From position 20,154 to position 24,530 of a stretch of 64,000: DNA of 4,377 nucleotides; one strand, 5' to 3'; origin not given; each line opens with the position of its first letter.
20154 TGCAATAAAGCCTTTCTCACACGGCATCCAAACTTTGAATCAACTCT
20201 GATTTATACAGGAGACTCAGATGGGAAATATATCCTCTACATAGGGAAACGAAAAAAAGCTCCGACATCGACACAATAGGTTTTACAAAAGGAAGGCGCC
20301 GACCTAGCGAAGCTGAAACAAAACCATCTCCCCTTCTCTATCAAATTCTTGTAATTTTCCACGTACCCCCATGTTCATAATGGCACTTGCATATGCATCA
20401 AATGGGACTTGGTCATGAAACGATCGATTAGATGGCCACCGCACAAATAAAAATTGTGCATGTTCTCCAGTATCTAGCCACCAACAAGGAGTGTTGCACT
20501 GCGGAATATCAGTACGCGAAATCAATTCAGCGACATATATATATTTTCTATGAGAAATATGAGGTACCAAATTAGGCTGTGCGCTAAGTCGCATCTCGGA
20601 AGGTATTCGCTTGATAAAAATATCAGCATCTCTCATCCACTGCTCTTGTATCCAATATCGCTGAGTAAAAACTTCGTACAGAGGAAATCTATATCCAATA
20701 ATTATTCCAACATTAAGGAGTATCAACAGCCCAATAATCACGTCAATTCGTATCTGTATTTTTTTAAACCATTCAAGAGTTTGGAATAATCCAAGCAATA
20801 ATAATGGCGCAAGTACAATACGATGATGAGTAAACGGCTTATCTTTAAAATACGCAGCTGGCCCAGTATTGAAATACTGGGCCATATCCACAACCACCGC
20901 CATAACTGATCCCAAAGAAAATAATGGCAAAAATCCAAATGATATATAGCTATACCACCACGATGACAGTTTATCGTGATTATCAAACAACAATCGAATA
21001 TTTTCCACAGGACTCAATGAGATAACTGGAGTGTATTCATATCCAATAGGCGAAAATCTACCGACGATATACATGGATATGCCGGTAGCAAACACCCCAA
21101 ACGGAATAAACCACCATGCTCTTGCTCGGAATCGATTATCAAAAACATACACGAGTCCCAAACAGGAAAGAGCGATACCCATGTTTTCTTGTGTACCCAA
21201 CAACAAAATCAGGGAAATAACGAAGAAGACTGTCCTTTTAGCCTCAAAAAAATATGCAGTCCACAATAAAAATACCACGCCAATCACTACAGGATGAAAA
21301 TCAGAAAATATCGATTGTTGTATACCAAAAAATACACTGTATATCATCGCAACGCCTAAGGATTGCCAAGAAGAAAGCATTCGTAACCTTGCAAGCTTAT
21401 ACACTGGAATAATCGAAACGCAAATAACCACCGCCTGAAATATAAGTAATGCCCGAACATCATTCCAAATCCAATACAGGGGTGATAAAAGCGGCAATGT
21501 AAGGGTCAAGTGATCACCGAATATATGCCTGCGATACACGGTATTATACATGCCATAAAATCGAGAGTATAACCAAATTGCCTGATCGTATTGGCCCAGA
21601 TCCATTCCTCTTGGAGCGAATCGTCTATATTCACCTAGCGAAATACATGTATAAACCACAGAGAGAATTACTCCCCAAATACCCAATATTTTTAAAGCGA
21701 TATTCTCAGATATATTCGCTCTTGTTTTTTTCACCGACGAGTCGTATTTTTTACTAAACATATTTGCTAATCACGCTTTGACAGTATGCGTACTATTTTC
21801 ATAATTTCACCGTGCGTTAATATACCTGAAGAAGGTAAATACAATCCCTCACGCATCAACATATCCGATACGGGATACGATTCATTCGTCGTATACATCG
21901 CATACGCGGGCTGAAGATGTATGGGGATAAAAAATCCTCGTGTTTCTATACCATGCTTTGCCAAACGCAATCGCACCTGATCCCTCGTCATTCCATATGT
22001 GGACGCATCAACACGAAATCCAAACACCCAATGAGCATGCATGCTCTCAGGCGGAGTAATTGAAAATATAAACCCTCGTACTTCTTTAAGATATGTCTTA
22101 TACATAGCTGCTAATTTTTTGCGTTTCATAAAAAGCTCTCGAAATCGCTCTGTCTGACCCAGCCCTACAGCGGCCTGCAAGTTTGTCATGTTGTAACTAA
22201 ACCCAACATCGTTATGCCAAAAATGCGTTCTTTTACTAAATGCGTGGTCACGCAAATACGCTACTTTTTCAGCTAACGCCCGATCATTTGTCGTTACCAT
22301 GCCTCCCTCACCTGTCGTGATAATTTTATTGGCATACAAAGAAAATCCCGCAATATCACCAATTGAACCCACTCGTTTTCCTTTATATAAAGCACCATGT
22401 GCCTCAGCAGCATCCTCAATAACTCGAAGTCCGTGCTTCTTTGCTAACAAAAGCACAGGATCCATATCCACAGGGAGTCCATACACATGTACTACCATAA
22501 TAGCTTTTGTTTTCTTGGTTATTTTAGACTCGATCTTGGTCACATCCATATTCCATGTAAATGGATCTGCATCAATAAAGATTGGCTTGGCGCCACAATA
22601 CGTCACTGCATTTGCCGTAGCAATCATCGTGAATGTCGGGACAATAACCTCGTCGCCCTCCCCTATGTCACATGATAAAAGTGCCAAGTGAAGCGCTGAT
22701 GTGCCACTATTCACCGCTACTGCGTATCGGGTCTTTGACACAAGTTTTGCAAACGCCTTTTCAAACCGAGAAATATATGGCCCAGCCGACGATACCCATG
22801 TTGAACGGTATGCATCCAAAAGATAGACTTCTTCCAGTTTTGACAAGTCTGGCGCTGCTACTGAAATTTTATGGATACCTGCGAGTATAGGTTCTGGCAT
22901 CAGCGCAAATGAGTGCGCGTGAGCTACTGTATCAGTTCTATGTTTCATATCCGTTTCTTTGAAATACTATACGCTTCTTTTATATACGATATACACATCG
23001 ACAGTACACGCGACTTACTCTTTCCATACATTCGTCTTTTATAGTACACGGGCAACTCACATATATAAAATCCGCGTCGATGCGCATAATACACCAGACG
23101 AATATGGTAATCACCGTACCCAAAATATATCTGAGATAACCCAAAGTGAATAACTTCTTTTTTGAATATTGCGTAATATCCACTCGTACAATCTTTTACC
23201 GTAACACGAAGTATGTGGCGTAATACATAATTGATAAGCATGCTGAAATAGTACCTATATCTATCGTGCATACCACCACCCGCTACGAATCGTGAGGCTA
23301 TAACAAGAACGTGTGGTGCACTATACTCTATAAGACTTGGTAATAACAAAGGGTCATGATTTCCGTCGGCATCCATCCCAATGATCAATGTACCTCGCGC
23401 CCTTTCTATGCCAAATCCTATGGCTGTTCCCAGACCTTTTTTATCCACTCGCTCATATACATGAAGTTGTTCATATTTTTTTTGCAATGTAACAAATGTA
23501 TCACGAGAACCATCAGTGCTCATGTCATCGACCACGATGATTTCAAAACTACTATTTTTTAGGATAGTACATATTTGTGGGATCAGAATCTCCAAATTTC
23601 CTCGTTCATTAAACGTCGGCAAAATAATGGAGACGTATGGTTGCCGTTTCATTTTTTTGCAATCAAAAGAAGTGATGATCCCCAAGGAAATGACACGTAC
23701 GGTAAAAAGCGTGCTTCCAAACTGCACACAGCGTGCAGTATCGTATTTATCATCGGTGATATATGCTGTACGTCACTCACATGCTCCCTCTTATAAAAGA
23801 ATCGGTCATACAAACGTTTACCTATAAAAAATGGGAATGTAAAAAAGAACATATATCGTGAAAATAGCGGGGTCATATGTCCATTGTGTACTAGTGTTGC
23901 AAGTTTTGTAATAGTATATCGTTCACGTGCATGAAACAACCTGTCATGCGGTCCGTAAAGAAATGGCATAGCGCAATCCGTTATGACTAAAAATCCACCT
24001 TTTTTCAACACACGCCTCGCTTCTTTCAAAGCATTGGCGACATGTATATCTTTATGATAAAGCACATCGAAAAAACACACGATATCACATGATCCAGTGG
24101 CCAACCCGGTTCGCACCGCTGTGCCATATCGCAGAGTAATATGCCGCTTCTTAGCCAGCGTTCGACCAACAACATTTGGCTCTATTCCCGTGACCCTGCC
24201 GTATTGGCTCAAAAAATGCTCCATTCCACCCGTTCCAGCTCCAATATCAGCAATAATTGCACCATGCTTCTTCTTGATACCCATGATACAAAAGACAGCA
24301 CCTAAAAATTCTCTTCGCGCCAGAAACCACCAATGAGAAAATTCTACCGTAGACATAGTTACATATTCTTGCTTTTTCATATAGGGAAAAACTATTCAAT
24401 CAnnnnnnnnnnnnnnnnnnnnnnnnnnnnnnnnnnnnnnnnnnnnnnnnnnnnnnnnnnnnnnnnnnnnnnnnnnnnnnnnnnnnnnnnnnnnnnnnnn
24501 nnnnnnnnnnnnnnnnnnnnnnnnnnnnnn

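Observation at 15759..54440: Exceptionally dense lipid-carrier glycosylation island: at least 13 GT-C-fold polytopic glycosyltransferases, 2 YfhO, 6 GT2 (DPM1/GtrB/ArnC-like), 3 DegT aminotransferases and tailoring enzymes in ~39 kb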

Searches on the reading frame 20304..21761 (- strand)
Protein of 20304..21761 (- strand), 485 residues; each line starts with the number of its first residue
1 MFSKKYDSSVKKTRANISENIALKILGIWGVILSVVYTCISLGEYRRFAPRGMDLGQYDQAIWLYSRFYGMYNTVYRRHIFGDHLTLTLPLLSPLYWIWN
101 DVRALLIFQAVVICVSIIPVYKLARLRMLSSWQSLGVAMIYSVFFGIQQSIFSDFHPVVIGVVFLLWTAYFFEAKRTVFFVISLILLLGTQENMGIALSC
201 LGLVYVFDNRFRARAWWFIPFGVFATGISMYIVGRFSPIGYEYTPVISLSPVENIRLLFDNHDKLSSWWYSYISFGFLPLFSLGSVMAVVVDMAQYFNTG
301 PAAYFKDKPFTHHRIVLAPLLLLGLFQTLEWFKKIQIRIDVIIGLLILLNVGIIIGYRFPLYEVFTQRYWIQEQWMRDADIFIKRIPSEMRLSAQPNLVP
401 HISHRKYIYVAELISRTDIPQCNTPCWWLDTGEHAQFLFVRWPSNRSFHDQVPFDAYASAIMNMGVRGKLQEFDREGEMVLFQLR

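Call 3: search_protein_families(library=pfam, proteins=[window:20304-21761:-], max_evalue=0.01)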
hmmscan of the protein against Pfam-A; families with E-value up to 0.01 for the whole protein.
window:20304-21761:- (485 aa): 1 family
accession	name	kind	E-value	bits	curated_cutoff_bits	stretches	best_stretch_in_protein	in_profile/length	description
PF09852.15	DUF2079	-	2.6e-36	126.1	28.2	1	53-431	10-422/459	Predicted membrane protein (DUF2079)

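Call 11: search_protein_families(library=ncbifam, proteins=[window:20304-21761:-], max_evalue=0.01)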
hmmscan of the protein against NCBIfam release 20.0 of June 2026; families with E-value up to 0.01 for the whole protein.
window:20304-21761:- (485 aa): 0 families

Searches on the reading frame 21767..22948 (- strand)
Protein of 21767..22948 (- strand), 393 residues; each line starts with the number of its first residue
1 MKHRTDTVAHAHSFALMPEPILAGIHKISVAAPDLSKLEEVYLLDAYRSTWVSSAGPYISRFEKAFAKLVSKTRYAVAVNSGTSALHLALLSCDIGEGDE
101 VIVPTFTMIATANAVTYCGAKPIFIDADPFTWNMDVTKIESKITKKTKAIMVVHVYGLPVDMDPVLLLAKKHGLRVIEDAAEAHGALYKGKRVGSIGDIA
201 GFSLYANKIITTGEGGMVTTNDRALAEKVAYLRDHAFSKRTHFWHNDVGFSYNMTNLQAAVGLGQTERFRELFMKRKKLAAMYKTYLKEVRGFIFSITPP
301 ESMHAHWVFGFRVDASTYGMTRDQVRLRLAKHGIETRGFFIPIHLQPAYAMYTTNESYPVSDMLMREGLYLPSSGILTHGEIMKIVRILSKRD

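Call 4: search_protein_families(library=pfam, proteins=[window:21767-22948:-], max_evalue=0.01)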
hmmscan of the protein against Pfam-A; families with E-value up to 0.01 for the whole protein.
window:21767-22948:- (393 aa): 4 families
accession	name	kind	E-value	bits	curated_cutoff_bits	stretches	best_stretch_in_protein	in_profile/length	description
PF01041.23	DegT_DnrJ_EryC1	-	4.8e-116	388.3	19.8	1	39-389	7-359/360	DegT/DnrJ/EryC1/StrS aminotransferase family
PF00155.27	Aminotran_1_2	-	1.5e-08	34.6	19.7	1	60-153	45-153/361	Aminotransferase class I and II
PF01053.26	Cys_Met_Meta_PP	-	9.7e-06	24.8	27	1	57-191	52-185/381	Cys/Met metabolism PLP-dependent enzyme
PF00266.25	Aminotran_5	-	0.0048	16.4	21.5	1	77-184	65-180/371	Aminotransferase class-V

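Call 10: find_encoding_contigs(protein=window:21767-22948:-, flank=2000, max_places=4)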
Protein window:21767-22948:- (393 aa): 5 contigs read that carry it; 4 places shown.
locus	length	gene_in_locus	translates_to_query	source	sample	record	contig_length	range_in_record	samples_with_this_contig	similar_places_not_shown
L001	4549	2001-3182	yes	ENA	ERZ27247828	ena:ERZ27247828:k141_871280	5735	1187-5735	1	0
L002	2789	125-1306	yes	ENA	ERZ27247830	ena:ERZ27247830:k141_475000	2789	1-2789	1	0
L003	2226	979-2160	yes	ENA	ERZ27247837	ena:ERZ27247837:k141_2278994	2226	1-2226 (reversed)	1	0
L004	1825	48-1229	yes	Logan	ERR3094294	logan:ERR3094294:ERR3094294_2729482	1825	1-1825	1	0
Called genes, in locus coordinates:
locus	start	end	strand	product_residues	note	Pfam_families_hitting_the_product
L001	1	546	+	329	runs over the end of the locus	-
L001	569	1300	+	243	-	PF13489:Methyltransf_23, PF08241:Methyltransf_11, PF08242:Methyltransf_12 (weak), PF13649:Methyltransf_25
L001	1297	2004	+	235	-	PF00535:Glycos_transf_2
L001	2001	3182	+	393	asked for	PF01041:DegT_DnrJ_EryC1, PF00155:Aminotran_1_2, PF01053:Cys_Met_Meta_PP (weak)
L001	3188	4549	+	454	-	?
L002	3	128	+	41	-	?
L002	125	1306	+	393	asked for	PF01041:DegT_DnrJ_EryC1, PF00155:Aminotran_1_2, PF01053:Cys_Met_Meta_PP (weak)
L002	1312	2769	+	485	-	PF09852:DUF2079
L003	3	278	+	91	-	?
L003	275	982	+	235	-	PF00535:Glycos_transf_2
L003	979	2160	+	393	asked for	PF01041:DegT_DnrJ_EryC1, PF00155:Aminotran_1_2, PF01053:Cys_Met_Meta_PP (weak)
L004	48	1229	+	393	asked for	PF01041:DegT_DnrJ_EryC1, PF00155:Aminotran_1_2, PF01053:Cys_Met_Meta_PP (weak)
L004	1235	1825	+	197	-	?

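Call 42: search_protein_families(library=ncbifam, proteins=[window:21767-22948:-], max_evalue=0.00001)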
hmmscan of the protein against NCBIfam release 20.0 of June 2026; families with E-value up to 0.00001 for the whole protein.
window:21767-22948:- (393 aa): 14 families
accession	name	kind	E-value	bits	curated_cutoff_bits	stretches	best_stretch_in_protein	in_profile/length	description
TIGR04181.1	NHT_00031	hypoth_equivalog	5e-97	325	420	1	28-374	1-359/359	LegC family aminotransferase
TIGR03588.1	PseC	equivalog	2.4e-84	283.5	423.5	1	46-391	20-378/380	UDP-4-amino-4,6-dideoxy-N-acetyl-beta-L-altrosamine transaminase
NF008658.2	PRK11658.1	equivalog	4.2e-70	236.3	631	1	32-387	9-371/379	UDP-4-amino-4-deoxy-L-arabinose aminotransferase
NF008687.0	PRK11706.1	equivalog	2.6e-67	227.2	375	1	28-373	2-354/375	dTDP-4-amino-4,6-dideoxygalactose transaminase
TIGR04427.1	PLP_DesI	equivalog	4.6e-61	207.1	650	1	45-389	40-379/390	dTDP-4-dehydro-6-deoxyglucose aminotransferase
NF011936.0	PRK15407.1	equivalog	4.8e-57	193.6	423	2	8-235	17-250/440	lipopolysaccharide biosynthesis protein RfbH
TIGR02379.1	ECA_wecE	subfamily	7e-55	186.3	434.85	1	30-355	4-339/376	dTDP-4-amino-4,6-dideoxy-D-glucose transaminase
NF004770.0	PRK06108.1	subfamily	1.2e-08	34.2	422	1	63-199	87-229/396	pyridoxal phosphate-dependent aminotransferase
NF005817.0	PRK07683.1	equivalog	7.2e-08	31.5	575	1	72-153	87-168/387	aminotransferase A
NF041364.1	GntC_guanitoxin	equivalog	2.6e-07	29.9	415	1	76-154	62-142/356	guanitoxin biosynthesis PLP-dependent (S)-gamma-hydroxy-L-arginine cyclodehydratase GntC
NF005816.0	PRK07682.1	equivalog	9.7e-07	27.7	620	1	79-154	95-171/390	aminotransferase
NF006488.0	PRK08912.1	equivalog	1.4e-06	27.5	498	1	63-154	76-167/387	aminotransferase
NF006230.0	PRK08363.1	equivalog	4.1e-06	25.8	534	1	77-155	96-175/398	alanine aminotransferase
NF004975.0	PRK06348.1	equivalog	6.3e-06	25.4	549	1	71-152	87-168/384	pyridoxal phosphate-dependent aminotransferase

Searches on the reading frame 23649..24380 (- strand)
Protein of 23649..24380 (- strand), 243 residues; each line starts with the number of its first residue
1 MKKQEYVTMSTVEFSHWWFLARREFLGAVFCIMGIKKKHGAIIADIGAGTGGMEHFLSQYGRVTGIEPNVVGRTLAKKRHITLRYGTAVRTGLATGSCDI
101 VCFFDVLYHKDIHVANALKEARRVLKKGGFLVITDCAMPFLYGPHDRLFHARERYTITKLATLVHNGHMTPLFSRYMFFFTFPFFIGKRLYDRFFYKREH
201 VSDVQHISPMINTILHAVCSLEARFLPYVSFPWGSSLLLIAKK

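Call 5: search_protein_families(library=pfam, proteins=[window:23649-24380:-], max_evalue=0.001)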
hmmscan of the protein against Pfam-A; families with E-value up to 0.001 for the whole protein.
window:23649-24380:- (243 aa): 6 families
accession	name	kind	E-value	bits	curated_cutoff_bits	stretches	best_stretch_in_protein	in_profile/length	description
PF08241.18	Methyltransf_11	-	8.9e-13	49.1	21.2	1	45-133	2-95/95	Methyltransferase domain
PF13649.12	Methyltransf_25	-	1.2e-09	39.2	27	1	43-129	1-97/97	Methyltransferase domain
PF13489.12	Methyltransf_23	-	3.1e-09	37.2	27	1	38-150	21-124/164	Methyltransferase domain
PF08242.18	Methyltransf_12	-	1.9e-06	29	30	1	45-131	2-98/98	Methyltransferase domain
PF13847.12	Methyltransf_31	-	7.4e-06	26.1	27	1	39-137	3-113/145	Methyltransferase domain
PF05148.21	Methyltransf_8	-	0.00043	20.7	27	1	37-136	70-159/219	Hypothetical methyltransferase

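Call 80: search_protein_families(library=ncbifam, proteins=[window:23649-24380:-], max_evalue=0.001)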
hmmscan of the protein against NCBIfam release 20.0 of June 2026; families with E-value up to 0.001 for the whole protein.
window:23649-24380:- (243 aa): 6 families
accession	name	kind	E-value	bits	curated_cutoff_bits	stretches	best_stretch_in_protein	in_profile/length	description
NF045667.1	MTase_DVU1556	equivalog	1.3e-10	41.1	155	1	38-136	21-122/213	DVU_1556 family methyltransferase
NF043040.1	corrin_prot_MT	hypoth_equivalog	4.2e-06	26.3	180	1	38-156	40-168/216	corrinoid protein-associated methyltransferase CpaM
TIGR01934.1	MenG_MenH_UbiE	subfamily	3.2e-05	23.4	158.35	1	33-141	33-149/223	ubiquinone/menaquinone biosynthesis methyltransferase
NF001244.0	PRK00216.1-5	equivalog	0.00016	21.1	216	1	35-139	44-159/236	bifunctional demethylmenaquinone methyltransferase/2-methoxy-6-polyprenyl-1,4-benzoquinol methylase UbiE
NF038099.1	AsSugarArsM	exception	0.00021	20.6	400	1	78-136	115-174/321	arsenosugar biosynthesis arsenite methyltransferase ArsM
NF047649.1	MTase_UXPK_star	exception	0.00082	18.5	460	0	39-137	77-185/283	methyltransferase/UXPK-star double selenoprotein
